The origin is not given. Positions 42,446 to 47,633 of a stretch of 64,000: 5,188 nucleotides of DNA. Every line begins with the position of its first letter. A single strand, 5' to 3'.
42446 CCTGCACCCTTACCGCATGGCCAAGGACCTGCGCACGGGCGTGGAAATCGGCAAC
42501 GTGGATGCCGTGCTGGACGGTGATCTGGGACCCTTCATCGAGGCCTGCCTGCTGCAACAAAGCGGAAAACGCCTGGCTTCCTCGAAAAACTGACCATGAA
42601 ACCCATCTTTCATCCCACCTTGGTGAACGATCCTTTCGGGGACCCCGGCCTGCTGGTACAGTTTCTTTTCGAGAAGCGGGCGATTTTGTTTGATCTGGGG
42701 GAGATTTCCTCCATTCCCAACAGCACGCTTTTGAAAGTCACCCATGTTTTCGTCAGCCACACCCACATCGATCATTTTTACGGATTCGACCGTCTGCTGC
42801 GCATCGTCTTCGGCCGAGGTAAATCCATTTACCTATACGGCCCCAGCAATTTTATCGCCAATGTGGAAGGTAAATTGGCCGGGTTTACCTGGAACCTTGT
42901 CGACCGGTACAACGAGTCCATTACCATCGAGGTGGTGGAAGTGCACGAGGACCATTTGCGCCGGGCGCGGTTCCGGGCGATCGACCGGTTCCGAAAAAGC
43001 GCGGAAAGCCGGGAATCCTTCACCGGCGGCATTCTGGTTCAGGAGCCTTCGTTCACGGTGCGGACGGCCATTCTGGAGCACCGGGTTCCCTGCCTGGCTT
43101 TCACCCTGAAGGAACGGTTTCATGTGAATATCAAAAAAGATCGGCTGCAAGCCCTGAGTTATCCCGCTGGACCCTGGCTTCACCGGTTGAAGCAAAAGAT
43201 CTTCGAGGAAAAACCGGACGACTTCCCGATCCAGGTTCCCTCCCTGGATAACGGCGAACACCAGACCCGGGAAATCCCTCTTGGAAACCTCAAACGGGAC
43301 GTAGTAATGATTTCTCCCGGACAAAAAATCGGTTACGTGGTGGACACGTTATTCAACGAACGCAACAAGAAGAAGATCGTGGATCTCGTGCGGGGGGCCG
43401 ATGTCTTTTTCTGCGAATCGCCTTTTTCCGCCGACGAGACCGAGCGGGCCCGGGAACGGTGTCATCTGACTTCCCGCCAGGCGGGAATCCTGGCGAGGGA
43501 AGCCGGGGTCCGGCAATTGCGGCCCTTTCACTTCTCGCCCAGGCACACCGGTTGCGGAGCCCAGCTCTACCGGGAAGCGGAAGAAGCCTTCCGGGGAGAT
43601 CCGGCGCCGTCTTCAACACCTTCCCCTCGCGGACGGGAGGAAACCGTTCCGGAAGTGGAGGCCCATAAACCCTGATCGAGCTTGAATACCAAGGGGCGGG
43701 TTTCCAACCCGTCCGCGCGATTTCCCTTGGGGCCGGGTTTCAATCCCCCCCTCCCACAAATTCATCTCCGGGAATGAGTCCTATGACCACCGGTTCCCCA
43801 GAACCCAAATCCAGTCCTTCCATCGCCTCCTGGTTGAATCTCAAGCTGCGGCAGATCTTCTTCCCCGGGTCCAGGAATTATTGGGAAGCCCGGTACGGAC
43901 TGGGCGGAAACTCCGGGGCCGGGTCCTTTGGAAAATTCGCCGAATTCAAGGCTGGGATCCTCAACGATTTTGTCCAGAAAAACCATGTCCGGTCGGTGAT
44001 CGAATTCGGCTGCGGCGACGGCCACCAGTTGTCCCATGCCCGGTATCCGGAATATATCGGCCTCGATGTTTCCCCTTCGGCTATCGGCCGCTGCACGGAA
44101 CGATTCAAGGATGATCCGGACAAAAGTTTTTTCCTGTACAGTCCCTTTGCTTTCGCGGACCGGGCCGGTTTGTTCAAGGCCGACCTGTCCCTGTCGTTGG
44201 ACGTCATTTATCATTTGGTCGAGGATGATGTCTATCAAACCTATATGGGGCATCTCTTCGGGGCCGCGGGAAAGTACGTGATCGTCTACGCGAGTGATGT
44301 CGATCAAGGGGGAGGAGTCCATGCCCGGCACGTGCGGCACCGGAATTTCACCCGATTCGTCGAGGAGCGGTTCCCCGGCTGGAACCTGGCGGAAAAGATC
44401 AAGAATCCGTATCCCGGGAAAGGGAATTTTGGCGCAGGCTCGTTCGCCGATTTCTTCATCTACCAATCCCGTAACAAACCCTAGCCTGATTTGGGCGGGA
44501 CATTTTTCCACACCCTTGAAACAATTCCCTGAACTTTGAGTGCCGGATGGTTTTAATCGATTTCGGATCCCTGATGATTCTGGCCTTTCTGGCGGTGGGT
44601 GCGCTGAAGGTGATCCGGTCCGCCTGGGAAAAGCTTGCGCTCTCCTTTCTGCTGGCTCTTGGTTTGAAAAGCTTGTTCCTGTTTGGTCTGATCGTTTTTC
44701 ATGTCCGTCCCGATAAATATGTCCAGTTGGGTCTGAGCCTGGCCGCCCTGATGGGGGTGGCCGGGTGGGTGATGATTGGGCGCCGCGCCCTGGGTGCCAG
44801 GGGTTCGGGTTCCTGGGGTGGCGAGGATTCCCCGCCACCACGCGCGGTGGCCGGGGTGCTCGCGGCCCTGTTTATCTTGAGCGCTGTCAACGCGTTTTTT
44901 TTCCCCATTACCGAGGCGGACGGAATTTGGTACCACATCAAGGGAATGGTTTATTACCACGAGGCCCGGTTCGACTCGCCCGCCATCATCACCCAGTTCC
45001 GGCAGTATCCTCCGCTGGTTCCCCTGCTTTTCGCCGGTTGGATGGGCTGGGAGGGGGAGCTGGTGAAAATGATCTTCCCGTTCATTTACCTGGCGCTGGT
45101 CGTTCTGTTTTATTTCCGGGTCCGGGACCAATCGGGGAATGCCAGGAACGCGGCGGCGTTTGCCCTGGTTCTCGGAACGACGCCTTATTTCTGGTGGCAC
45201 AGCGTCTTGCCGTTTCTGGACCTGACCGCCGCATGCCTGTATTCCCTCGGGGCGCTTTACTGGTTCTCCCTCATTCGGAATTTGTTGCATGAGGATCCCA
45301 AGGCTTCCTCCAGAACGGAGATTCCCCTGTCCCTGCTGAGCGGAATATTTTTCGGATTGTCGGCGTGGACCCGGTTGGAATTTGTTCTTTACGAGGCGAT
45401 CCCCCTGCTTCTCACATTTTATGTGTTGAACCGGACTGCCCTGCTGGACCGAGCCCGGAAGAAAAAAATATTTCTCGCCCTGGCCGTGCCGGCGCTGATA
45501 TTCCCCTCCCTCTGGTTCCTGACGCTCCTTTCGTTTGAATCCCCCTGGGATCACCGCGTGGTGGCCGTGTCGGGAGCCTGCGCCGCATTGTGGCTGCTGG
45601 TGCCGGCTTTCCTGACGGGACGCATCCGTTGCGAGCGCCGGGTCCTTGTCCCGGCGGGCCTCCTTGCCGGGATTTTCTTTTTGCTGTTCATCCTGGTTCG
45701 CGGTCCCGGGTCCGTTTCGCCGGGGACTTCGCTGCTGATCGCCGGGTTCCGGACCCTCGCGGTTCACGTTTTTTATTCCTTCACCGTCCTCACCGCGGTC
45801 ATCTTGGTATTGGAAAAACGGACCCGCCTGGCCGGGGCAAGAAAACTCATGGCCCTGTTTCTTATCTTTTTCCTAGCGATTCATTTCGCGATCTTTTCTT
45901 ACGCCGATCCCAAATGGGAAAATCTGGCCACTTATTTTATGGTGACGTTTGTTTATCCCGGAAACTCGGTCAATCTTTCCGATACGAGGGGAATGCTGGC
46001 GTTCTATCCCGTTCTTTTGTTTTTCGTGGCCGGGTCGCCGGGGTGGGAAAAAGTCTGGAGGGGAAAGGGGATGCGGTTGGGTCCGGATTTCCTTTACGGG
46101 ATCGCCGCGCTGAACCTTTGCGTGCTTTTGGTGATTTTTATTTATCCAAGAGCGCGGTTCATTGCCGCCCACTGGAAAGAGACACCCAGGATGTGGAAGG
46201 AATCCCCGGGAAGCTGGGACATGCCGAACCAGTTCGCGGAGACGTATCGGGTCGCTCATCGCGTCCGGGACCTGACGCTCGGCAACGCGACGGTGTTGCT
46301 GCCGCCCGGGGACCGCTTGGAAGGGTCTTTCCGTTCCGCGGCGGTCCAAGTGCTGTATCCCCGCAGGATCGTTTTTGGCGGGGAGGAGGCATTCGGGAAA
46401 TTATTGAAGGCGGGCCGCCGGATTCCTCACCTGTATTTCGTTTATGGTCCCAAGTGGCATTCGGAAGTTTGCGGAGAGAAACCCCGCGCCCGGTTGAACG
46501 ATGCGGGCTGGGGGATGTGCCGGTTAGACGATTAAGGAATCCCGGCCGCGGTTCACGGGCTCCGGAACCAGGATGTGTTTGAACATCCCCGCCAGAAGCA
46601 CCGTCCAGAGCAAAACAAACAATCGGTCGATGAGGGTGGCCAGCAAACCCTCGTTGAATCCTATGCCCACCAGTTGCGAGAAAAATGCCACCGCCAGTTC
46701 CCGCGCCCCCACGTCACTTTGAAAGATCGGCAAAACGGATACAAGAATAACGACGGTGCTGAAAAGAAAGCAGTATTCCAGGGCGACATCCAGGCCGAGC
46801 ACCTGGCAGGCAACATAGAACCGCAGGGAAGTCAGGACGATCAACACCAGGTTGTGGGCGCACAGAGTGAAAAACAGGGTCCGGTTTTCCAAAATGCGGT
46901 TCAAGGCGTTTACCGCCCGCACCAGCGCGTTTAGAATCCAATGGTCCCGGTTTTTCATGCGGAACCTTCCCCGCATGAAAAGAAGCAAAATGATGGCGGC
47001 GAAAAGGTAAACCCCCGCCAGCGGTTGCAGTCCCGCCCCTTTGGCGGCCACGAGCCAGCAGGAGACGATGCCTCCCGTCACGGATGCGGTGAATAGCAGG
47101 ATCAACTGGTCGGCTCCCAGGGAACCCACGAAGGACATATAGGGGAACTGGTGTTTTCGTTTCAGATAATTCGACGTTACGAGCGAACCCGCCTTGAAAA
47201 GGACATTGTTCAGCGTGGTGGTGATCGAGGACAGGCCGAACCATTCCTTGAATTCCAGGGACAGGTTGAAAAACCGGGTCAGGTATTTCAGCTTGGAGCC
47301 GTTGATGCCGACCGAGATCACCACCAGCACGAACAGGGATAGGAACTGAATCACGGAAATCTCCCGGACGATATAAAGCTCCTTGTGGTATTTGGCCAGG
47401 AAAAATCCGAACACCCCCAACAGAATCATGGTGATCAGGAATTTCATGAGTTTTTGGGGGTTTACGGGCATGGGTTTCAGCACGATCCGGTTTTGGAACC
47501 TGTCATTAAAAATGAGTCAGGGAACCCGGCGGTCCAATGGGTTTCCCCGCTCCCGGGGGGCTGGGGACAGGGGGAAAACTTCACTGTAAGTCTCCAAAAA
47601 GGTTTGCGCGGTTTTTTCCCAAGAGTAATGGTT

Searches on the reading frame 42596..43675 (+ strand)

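Call 8: search_protein_families(library=pfam, proteins=[window:42596-43675:+], max_evalue=0.001)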
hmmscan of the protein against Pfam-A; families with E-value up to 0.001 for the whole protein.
window:42596-43675:+ (359 aa): 1 family
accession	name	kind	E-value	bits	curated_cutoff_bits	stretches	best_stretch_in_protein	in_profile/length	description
PF12706.13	Lactamase_B_2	-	1.6e-09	38.1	27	1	42-94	25-74/200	Beta-lactamase superfamily domain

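Call 22: search_protein_families(library=ncbifam, proteins=[window:42596-43675:+], max_evalue=0.01)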
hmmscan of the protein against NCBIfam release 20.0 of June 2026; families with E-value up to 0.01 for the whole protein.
window:42596-43675:+ (359 aa): 10 families
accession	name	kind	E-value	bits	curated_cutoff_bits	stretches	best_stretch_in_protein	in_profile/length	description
NF002558.0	PRK02126.1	subfamily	5e-125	417.1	315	1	1-338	1-338/345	ribonuclease Z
NF000801.0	PRK00055.1-3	equivalog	1.7e-34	119.3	252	1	26-333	28-290/307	ribonuclease Z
TIGR02651.1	RNase_Z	equivalog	4.4e-34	117.9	292.95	1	22-333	24-289/302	ribonuclease Z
NF000805.0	PRK00055.2-3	equivalog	3.8e-21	75.6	416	1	234-335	192-288/307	ribonuclease Z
NF000800.0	PRK00055.1-1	equivalog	1e-15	57.6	398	2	257-331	215-290/305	ribonuclease Z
NF000804.0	PRK00055.2-1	equivalog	4.1e-15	55.6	402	1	234-332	192-285/306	ribonuclease Z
TIGR02649.1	true_RNase_BN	exception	5e-12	45.5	563.7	1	260-328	217-286/304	ribonuclease BN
NF041851.1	cyc_nuc_deg_phdiest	equivalog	8.3e-12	45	400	1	241-335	154-241/253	cyclic nucleotide-degrading phosphodiesterase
NF041257.1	GntH_guanitoxin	equivalog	4.1e-05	22.6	333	1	28-85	44-108/374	guanitoxin biosynthesis MBL fold metallo-hydrolase GntH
NF038231.1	MBL_Geo_Pelo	equivalog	0.0022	17.6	360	1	44-94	62-112/250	GPMC system MBL fold metallohydrolase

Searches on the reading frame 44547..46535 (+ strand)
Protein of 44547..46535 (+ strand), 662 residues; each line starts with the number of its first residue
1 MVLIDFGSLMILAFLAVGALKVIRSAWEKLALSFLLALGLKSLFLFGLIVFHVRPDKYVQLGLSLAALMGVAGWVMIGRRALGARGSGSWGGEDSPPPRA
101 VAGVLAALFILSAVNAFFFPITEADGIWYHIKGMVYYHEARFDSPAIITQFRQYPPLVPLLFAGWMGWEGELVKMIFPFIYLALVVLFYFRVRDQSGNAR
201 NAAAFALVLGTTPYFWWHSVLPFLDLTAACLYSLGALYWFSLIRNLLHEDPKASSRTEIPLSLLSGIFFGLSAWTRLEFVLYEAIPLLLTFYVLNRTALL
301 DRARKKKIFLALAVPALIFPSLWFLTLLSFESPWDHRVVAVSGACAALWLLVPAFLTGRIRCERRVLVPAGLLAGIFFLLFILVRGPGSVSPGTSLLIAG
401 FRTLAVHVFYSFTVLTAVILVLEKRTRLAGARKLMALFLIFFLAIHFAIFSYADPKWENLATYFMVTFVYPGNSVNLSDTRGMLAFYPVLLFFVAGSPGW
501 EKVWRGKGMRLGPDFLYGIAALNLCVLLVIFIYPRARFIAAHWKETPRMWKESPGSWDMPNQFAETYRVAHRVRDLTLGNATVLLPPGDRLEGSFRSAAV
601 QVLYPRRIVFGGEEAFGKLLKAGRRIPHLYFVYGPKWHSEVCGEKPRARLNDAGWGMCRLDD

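Call 8: search_protein_families(library=pfam, proteins=[window:44547-46535:+], max_evalue=0.001)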
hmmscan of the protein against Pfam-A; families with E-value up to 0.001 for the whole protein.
window:44547-46535:+ (662 aa): 0 families

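Call 22: search_protein_families(library=ncbifam, proteins=[window:44547-46535:+], max_evalue=0.01)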
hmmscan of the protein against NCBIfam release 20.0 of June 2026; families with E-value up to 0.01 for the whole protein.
window:44547-46535:+ (662 aa): 1 family
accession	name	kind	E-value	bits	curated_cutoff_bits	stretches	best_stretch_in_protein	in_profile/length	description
NF047440.1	LA3751_2_3_fam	subfamily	0.00036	19.5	200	1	153-470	80-376/460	LA_3751/LA_3752 family putative glycosyltransferase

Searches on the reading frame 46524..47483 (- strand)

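Call 9: search_protein_families(library=pfam, proteins=[window:46524-47483:-], max_evalue=0.001)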
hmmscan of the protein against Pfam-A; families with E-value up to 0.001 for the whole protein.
window:46524-47483:- (319 aa): 1 family
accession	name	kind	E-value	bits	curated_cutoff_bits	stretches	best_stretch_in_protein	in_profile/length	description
PF03706.18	LPG_synthase_TM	-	1e-13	51.9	33.4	1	40-299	29-302/302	Lysylphosphatidylglycerol synthase TM region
